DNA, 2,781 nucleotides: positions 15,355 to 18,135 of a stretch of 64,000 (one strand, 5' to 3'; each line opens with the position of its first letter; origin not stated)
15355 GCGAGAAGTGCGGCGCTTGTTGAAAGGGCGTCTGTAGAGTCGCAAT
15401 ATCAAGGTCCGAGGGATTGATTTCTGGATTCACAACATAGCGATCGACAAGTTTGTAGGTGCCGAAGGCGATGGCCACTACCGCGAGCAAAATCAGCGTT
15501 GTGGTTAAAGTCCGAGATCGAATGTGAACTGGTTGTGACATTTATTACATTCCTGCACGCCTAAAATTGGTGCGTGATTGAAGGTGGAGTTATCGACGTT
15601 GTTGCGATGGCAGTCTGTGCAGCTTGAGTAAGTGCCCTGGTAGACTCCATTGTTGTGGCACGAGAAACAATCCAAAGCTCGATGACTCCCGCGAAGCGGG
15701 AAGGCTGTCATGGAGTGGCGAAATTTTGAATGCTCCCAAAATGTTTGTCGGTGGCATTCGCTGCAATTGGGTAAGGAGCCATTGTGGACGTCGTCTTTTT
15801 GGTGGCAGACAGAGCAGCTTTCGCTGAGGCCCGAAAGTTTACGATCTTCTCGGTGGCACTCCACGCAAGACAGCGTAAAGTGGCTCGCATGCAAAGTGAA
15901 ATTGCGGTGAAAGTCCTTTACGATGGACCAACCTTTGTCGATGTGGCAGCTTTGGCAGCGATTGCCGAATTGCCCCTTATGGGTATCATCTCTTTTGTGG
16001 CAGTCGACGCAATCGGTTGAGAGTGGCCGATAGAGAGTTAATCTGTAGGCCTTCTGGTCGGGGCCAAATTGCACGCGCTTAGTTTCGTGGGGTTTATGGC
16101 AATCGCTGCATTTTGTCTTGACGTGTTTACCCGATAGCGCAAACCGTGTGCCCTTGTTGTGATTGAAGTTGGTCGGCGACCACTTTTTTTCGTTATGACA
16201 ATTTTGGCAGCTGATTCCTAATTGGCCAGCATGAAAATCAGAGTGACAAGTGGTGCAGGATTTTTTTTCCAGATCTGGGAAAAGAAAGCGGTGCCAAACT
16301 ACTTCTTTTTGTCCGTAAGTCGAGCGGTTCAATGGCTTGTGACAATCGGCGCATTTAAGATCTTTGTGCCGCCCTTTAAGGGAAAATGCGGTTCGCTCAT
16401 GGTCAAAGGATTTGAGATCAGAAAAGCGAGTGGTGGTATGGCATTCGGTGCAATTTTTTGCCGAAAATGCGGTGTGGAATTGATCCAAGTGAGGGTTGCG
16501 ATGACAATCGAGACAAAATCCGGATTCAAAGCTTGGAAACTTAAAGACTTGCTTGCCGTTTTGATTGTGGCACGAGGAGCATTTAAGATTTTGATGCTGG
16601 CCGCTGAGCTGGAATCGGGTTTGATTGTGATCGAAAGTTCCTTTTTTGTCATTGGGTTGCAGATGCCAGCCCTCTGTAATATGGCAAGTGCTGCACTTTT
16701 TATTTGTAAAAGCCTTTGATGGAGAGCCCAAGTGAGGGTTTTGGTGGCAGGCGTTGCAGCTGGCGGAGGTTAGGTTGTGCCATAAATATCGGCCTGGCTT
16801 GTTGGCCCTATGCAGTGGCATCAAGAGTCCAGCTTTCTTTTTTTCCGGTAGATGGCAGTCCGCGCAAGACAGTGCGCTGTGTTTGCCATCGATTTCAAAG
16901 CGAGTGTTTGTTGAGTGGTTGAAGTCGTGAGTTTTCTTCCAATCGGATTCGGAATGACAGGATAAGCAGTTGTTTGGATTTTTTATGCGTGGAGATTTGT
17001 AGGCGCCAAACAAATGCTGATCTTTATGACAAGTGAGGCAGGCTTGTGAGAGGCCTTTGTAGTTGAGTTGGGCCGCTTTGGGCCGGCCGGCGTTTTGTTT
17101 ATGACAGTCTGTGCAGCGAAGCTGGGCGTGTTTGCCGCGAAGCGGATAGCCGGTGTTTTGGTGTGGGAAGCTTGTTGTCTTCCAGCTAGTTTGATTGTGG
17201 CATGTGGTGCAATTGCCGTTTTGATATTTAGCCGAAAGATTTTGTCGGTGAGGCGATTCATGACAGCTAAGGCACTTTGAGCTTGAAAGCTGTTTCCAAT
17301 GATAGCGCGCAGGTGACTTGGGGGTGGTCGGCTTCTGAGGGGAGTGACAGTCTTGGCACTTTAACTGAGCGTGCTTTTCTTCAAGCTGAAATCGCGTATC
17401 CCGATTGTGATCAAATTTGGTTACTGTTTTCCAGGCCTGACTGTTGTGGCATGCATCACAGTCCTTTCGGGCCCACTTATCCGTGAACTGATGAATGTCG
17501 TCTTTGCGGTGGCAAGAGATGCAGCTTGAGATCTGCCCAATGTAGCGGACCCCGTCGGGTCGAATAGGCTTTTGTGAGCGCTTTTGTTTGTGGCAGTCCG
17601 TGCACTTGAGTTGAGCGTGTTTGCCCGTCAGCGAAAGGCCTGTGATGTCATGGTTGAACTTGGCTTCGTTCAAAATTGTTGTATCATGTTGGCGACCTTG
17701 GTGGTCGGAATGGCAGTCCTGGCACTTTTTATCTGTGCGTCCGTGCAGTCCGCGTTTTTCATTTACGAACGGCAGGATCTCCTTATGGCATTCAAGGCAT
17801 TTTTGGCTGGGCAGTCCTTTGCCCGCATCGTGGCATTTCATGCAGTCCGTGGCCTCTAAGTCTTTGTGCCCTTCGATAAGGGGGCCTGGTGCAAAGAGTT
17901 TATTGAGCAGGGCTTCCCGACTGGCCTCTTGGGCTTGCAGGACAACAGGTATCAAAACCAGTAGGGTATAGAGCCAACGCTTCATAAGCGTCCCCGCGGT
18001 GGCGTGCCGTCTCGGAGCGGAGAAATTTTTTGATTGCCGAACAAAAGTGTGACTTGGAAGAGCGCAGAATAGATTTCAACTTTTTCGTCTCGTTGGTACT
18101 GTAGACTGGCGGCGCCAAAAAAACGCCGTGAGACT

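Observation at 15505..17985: The 30-heme cytochrome is built from nine triheme repeats, a nanowire-like polymer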

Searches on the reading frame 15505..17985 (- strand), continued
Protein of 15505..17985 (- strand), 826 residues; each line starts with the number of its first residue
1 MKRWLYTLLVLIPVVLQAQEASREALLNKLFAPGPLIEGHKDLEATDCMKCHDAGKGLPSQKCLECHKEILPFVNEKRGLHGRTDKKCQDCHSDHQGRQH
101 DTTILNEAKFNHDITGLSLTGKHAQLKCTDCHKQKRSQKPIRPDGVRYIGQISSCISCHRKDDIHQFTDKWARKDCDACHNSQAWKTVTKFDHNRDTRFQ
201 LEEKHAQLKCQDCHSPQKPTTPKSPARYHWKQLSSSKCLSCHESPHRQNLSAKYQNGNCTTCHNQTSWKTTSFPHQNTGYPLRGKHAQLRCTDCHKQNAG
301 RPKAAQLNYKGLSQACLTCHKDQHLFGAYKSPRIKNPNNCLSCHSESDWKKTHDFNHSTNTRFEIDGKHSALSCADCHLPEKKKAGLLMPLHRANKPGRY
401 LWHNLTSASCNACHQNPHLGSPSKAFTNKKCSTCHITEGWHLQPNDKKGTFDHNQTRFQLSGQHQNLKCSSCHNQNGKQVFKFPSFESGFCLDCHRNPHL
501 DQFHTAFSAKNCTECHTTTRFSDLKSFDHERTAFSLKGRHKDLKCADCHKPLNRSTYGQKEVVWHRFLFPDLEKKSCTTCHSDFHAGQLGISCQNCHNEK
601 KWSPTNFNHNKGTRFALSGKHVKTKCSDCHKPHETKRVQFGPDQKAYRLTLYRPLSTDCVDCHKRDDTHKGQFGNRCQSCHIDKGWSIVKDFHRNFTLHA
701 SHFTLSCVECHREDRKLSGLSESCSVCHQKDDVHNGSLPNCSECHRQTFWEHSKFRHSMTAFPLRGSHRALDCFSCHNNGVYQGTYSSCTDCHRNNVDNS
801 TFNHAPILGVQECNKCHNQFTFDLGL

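Call 20: find_encoding_contigs(protein=P0045, flank=8000, max_places=2)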
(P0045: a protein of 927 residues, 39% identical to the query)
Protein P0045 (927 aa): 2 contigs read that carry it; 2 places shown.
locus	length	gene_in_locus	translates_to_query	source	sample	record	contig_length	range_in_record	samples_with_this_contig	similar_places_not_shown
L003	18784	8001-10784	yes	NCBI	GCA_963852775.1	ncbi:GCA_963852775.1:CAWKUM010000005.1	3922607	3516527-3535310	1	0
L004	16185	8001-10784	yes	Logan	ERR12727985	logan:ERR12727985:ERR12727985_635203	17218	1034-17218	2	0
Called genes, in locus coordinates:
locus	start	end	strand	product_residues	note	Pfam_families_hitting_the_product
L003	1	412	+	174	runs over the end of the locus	PF00571:CBS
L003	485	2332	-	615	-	PF02463:SMC_N (faint), PF13555:AAA_29 (faint), PF00005:ABC_tran, PF00931:NB-ARC (faint), PF01926:MMR_HSR1 (faint), PF12848:ABC_tran_Xtn, PF00005:ABC_tran, PF13304:AAA_21 (weak), +1 more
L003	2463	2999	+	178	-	PF00578:AhpC-TSA, PF08534:Redoxin, PF00085:Thioredoxin (faint), PF13905:Thioredoxin_8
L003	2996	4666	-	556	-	PF01578:Cytochrom_C_asm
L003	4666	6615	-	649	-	PF05140:ResB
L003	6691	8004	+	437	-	-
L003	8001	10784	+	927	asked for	PF02085:Cytochrom_CIII (faint), PF14522:Cytochrome_C7 (faint), PF14537:Cytochrom_c3_2 (faint), PF22113:Mtrc-MtrF_II-IV_dom (faint)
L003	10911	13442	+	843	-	PF02085:Cytochrom_CIII (faint), PF09699:Paired_CXXCH_1 (faint), PF14522:Cytochrome_C7 (faint), PF14537:Cytochrom_c3_2 (faint), PF22113:Mtrc-MtrF_II-IV_dom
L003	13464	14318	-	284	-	-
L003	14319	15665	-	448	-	PF13183:Fer4_8 (faint), PF12797:Fer4_2 (faint), PF12837:Fer4_6 (weak), PF12838:Fer4_7 (weak), PF13237:Fer4_10, PF14697:Fer4_21 (weak), PF07992:Pyr_redox_2, PF13738:Pyr_redox_3, +10 more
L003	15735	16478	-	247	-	PF02678:Pirin, PF17954:Pirin_C_2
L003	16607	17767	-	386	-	-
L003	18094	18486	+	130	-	PF00903:Glyoxalase, PF12681:Glyoxalase_2, PF18029:Glyoxalase_6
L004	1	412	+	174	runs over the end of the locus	PF00571:CBS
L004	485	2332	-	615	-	PF02463:SMC_N (faint), PF13555:AAA_29 (faint), PF00005:ABC_tran, PF00931:NB-ARC (faint), PF01926:MMR_HSR1 (faint), PF12848:ABC_tran_Xtn, PF00005:ABC_tran, PF13304:AAA_21 (weak), +1 more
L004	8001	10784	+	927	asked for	PF02085:Cytochrom_CIII (faint), PF14522:Cytochrome_C7 (faint), PF14537:Cytochrom_c3_2 (faint), PF22113:Mtrc-MtrF_II-IV_dom (faint)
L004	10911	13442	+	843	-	PF02085:Cytochrom_CIII (faint), PF09699:Paired_CXXCH_1 (faint), PF14522:Cytochrome_C7 (faint), PF14537:Cytochrom_c3_2 (faint), PF22113:Mtrc-MtrF_II-IV_dom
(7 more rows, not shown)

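Call 27: predict_structure(alignment_id=A1)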
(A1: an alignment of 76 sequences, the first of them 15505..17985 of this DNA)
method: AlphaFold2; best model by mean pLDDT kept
length: 826 residues; sequences in the alignment: 76
mean_pLDDT: 73.4   pTM: 0.35
mean pLDDT of the five models: 73.4, 71.5, 69.8, 62.3, 60.1
residues with pLDDT >= 90: 56; 70-90: 517; 50-70: 141; < 50: 112
segments of 3 or more residues with pLDDT < 50: 218-223, 383-399, 442-448, 695-711, 742-789, 819-826
pLDDT, mean of each block of 10 residues (from residue 1): 72 67 66 83 79 85 91 90 90 87 89 86 87 90 88 79 76 81 75 82 85 64 58 82 82 86 82 80 86 80 77 74 69 74 83 74 73 69 43 45 58 71 72 67 49 76 86 81 81 85 85 88 85 85 85 70 84 88 89 84 72 82 88 91 89 84 84 79 79 48 40 51 53 53 46 45 37 39 44 56 52 51 40
secondary structure, 60 per line:
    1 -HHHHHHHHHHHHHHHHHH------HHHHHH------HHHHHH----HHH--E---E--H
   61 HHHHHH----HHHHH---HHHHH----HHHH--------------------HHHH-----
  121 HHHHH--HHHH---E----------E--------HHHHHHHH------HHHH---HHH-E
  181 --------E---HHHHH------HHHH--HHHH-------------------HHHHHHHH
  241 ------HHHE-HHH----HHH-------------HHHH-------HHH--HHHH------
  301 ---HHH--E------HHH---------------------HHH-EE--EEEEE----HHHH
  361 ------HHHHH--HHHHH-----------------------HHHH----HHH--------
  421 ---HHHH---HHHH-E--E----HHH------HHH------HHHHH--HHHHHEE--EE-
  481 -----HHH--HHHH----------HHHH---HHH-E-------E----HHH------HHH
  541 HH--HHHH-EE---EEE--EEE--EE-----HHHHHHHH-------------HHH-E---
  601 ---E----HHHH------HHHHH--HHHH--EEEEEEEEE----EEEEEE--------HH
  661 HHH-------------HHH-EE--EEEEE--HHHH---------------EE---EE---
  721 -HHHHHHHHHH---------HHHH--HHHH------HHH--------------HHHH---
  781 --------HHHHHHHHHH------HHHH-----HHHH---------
elements in order (helices of 4 or more, strands of 3 or more residues): H2-19 H26-31 H38-43 H60-66 H71-75 H79-83 H88-91 H112-115 H121-125 H128-131 H155-162 H169-172 H193-197 H204-207 H210-213 H233-240 H275-278 H291-294 E348-352 H357-360 H367-371 H374-378 H402-405 H424-427 H431-434 H462-466 H469-473 H491-494 H505-508 H538-542 H545-548 E555-557 E560-562 H572-579 H609-612 H619-623 H626-629 E632-640 E645-650 H659-663 E685-689 H692-695 H722-731 H741-744 H747-750 H774-777 H789-798 H805-808 H814-817

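Call 32: fold_search(model_id=the predicted structure, library=pdb)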
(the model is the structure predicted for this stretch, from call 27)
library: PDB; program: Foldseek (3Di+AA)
matches with E <= 10: 0; with E <= 0.001: 0
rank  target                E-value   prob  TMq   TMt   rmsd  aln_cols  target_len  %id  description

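Call 64: search_dna_similar(query=window:15505-17985:-, collection=plasmids, mode=protein, max_evalue=1e-8, max_rows=15)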
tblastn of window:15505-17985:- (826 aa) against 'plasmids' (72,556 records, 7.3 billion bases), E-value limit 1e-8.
Records with a match: 7; places in all: 15; records where one place covers at least 80% of the query: 1.
Best place of each record, by identity: <60% 7.
By first word of the organism name: Sphingobium 2; Novosphingobium 2; Emticicia 1; Sphingomonas 1; Tardibacter 1.
By predicted mobility (MOB-suite, as given by PLSDB): conjugative 4; non-mobilizable 3.
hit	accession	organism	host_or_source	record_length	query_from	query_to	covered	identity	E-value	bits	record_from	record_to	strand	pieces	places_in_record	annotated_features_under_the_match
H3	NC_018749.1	Emticicia oligotrophica DSM 17448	warm spring water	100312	35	819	95%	26.8%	6e-43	177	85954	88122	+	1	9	cytochrome c3 family protein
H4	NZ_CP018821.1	Sphingomonas koreensis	-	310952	4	205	24%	27.6%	8e-9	67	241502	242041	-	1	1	cytochrome C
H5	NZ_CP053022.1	Sphingobium yanoikuyae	whole organism,River sediment ...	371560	4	205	24%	27.6%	8e-9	67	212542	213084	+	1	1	cytochrome c3 family protein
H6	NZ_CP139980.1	Sphingobium yanoikuyae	-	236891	4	205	24%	27.6%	8e-9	67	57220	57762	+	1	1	hypothetical protein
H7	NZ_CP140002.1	Novosphingobium capsulatum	-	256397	4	205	24%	27.6%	8e-9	67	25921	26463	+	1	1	hypothetical protein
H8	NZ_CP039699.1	Novosphingobium sp. EMRT-2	cell,freshwater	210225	4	205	24%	27.6%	9e-9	67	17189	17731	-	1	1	hypothetical protein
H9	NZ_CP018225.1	Tardibacter chloracetimidivorans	whole organism,soil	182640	4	188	22%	28.0%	6e-9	68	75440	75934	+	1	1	hypothetical protein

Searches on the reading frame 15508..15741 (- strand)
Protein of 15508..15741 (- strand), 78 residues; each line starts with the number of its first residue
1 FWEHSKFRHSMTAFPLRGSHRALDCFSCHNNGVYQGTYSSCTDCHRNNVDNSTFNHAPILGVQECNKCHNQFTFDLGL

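Call 45: search_protein_families(library=pfam, proteins=[window:15508-15741:-], max_evalue=0.01)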
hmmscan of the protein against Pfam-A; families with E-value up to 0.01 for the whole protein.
window:15508-15741:- (78 aa): 5 families
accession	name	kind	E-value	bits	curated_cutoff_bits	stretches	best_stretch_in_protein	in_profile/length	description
PF02085.21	Cytochrom_CIII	-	0.00035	21.3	22.9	1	18-71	26-84/101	Class III cytochrome C family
PF14522.11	Cytochrome_C7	-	0.00038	20.6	24.8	0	21-70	12-67/67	Cytochrome c7 and related cytochrome c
PF09699.15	Paired_CXXCH_1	-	0.0078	16.3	20.6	0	56-71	1-15/41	Doubled CXXCH motif (Paired_CXXCH_1)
PF22113.1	Mtrc-MtrF_II-IV_dom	-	0.0089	16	30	0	39-71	7-37/176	Outer membrane cytochrome MtrC/MtrF-like, domains II/IV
PF14537.11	Cytochrom_c3_2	-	0.0092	16.9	25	0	21-71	5-66/79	Cytochrome c3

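Call 46: search_protein_families(library=ncbifam, proteins=[window:15508-15741:-], max_evalue=0.01)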
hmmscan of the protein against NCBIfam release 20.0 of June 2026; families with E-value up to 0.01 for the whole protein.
window:15508-15741:- (78 aa): 5 families
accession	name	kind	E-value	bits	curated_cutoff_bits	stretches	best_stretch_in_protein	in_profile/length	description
NF047727.1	4hemeCytCCctA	equivalog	0.00049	20.2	180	1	24-75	39-93/109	tetraheme c-type cytochrome CctA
TIGR01905.1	paired_CXXCH_1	subfamily_domain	0.00049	20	25.2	0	56-71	1-15/41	doubled CXXCH domain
NF045713.1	CxxCH_16_HmcA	equivalog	0.0014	17.3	400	1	25-73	475-525/541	sulfate respiration complex hexadecaheme cytochrome HmcA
TIGR03508.1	decahem_SO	subfamily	0.0015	18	192.2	1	20-71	141-198/258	DmsE family decaheme c-type cytochrome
TIGR04257.1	nanowire_3heme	domain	0.0065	16.6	40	0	48-72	9-33/75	c(7)-type cytochrome triheme domain-containing protein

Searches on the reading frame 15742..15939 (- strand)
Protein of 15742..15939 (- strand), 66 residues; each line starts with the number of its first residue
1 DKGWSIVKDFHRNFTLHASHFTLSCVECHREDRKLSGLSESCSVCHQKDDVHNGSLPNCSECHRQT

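Call 45: search_protein_families(library=pfam, proteins=[window:15742-15939:-], max_evalue=0.01)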
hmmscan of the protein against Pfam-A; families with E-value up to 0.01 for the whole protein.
window:15742-15939:- (66 aa): 2 families
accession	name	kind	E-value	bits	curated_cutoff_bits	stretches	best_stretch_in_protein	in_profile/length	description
PF14522.11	Cytochrome_C7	-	0.0038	17.5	24.8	0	17-64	5-67/67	Cytochrome c7 and related cytochrome c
PF02085.21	Cytochrom_CIII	-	0.0048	17.7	22.9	0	17-65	25-84/101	Class III cytochrome C family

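Call 46: search_protein_families(library=ncbifam, proteins=[window:15742-15939:-], max_evalue=0.01)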
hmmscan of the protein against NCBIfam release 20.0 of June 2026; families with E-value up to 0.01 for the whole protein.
window:15742-15939:- (66 aa): 0 families

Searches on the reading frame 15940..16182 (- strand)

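Call 45: search_protein_families(library=pfam, proteins=[window:15940-16182:-], max_evalue=0.01)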
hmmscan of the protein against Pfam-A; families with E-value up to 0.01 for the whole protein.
window:15940-16182:- (81 aa): 6 families
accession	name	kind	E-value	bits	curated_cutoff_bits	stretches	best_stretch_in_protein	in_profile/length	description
PF14522.11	Cytochrome_C7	-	2.6e-06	27.6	24.8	1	20-80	8-66/67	Cytochrome c7 and related cytochrome c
PF14599.11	zinc_ribbon_6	-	0.00046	20.5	27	0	57-80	31-54/59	Zinc-ribbon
PF09699.15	Paired_CXXCH_1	-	0.0015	18.6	20.6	1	21-35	4-19/41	Doubled CXXCH motif (Paired_CXXCH_1)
PF01258.23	zf-dskA_traR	-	0.0037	17.7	24.9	0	24-42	5-23/36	Prokaryotic dksA/traR C4-type zinc finger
PF14537.11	Cytochrom_c3_2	-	0.0052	17.7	25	0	20-36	55-71/79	Cytochrome c3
PF24128.1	Phage_zn_bind_4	-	0.0074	16.8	27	0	55-70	45-60/63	Phage zinc binding protein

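Call 46: search_protein_families(library=ncbifam, proteins=[window:15940-16182:-], max_evalue=0.01)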
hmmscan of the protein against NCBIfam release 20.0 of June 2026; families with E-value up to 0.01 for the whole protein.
window:15940-16182:- (81 aa): 3 families
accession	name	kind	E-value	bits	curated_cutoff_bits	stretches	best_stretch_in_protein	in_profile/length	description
NF045713.1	CxxCH_16_HmcA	equivalog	0.00053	18.7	400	1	3-80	60-139/541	sulfate respiration complex hexadecaheme cytochrome HmcA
NF047727.1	4hemeCytCCctA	equivalog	0.00064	19.8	180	0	22-35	80-93/109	tetraheme c-type cytochrome CctA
NF041781.1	mnquin_red_QrcA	equivalog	0.00091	18.9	180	1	19-80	114-173/174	menaquinone reductase multiheme cytochrome c subunit QrcA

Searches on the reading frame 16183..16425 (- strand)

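Call 45: search_protein_families(library=pfam, proteins=[window:16183-16425:-], max_evalue=0.01)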
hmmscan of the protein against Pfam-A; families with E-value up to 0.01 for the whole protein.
window:16183-16425:- (81 aa): 6 families
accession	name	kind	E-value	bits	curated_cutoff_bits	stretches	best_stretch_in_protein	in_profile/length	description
PF14522.11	Cytochrome_C7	-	4.9e-07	29.9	24.8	1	15-78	11-67/67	Cytochrome c7 and related cytochrome c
PF14537.11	Cytochrom_c3_2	-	2.4e-05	25.2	25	1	9-78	13-79/79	Cytochrome c3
PF02335.20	Cytochrom_C552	-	0.00048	19.6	24.1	1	21-63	243-284/438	Cytochrome c552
PF02085.21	Cytochrom_CIII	-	0.0022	18.8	22.9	0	18-81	26-86/101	Class III cytochrome C family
PF22113.1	Mtrc-MtrF_II-IV_dom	-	0.0027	17.7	30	0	53-80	5-38/176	Outer membrane cytochrome MtrC/MtrF-like, domains II/IV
PF09699.15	Paired_CXXCH_1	-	0.0099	16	20.6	0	24-32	8-16/41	Doubled CXXCH motif (Paired_CXXCH_1)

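Call 46: search_protein_families(library=ncbifam, proteins=[window:16183-16425:-], max_evalue=0.01)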
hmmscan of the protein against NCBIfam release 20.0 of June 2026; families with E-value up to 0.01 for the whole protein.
window:16183-16425:- (81 aa): 6 families
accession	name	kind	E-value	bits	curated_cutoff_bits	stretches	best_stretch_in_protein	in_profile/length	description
TIGR04257.1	nanowire_3heme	domain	6.8e-06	26.2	40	1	9-78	10-75/75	c(7)-type cytochrome triheme domain-containing protein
NF041198.1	UshA_like_PCGU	equivalog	0.002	16.8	275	1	8-65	458-512/519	UshA-like (seleno)protein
NF040968.1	FeS_ExtO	equivalog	0.0022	16.9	200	1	16-66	194-236/416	selenite/tellurite reduction operon b-type cytochrome iron-sulfur cluster-binding subunit ExtO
NF040967.1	cytc_ExtN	equivalog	0.0023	16.8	200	1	16-67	194-237/415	selenite/tellurite reduction operon c-type cytochrome ExtN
TIGR04315.1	octaheme_Shew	subfamily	0.004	16.2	375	1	18-77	183-250/440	tetrathionate reductase family octaheme c-type cytochrome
TIGR03508.1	decahem_SO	subfamily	0.0084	15.6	192.2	1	20-66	210-253/258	DmsE family decaheme c-type cytochrome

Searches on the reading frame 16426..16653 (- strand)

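Call 45: search_protein_families(library=pfam, proteins=[window:16426-16653:-], max_evalue=0.01)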
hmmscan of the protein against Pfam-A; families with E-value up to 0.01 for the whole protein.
window:16426-16653:- (76 aa): 3 families
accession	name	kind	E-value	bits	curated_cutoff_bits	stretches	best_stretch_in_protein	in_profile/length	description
PF14522.11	Cytochrome_C7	-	0.00026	21.2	24.8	1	15-73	11-67/67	Cytochrome c7 and related cytochrome c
PF09699.15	Paired_CXXCH_1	-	0.00055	20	20.6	0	24-53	8-38/41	Doubled CXXCH motif (Paired_CXXCH_1)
PF14537.11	Cytochrom_c3_2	-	0.0016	19.3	25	0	20-54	4-36/79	Cytochrome c3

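Call 46: search_protein_families(library=ncbifam, proteins=[window:16426-16653:-], max_evalue=0.01)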
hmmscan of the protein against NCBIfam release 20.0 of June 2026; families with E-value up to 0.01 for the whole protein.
window:16426-16653:- (76 aa): 4 families
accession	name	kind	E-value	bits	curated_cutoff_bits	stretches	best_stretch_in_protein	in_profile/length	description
TIGR03508.1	decahem_SO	subfamily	0.00074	19.1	192.2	1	11-75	59-127/258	DmsE family decaheme c-type cytochrome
NF040968.1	FeS_ExtO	equivalog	0.0027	16.5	200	1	13-53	29-71/416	selenite/tellurite reduction operon b-type cytochrome iron-sulfur cluster-binding subunit ExtO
NF040967.1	cytc_ExtN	equivalog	0.003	16.5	200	1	13-53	29-71/415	selenite/tellurite reduction operon c-type cytochrome ExtN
TIGR01905.1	paired_CXXCH_1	subfamily_domain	0.0075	16.2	25.2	0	60-73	1-14/41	doubled CXXCH domain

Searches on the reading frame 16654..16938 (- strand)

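Call 45: search_protein_families(library=pfam, proteins=[window:16654-16938:-], max_evalue=0.01)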
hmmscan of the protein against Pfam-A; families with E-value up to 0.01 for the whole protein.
window:16654-16938:- (95 aa): 4 families
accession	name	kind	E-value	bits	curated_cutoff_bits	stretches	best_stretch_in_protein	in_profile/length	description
PF14537.11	Cytochrom_c3_2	-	0.00011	23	25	1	54-87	2-34/79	Cytochrome c3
PF14522.11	Cytochrome_C7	-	0.00025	21.2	24.8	1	18-86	11-66/67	Cytochrome c7 and related cytochrome c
PF22113.1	Mtrc-MtrF_II-IV_dom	-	0.0003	20.8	30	1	8-89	67-166/176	Outer membrane cytochrome MtrC/MtrF-like, domains II/IV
PF02335.20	Cytochrom_C552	-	0.00035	20.1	24.1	1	21-67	243-284/438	Cytochrome c552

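Call 46: search_protein_families(library=ncbifam, proteins=[window:16654-16938:-], max_evalue=0.01)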
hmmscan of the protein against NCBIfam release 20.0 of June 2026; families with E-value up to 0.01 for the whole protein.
window:16654-16938:- (95 aa): 5 families
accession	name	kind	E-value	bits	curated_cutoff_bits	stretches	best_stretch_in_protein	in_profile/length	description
NF047727.1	4hemeCytCCctA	equivalog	0.00031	20.8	180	0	59-87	38-65/109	tetraheme c-type cytochrome CctA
NF041781.1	mnquin_red_QrcA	equivalog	0.0011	18.6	180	1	19-86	114-173/174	menaquinone reductase multiheme cytochrome c subunit QrcA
TIGR04315.1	octaheme_Shew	subfamily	0.0034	16.5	375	1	17-88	182-252/440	tetrathionate reductase family octaheme c-type cytochrome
TIGR03153.1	cytochr_NrfH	equivalog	0.0052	16.8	134.2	0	13-87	43-110/138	cytochrome c nitrite reductase small subunit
NF008339.0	PRK11125.1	equivalog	0.0056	15.4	595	1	18-67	283-327/487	ammonia-forming cytochrome c nitrite reductase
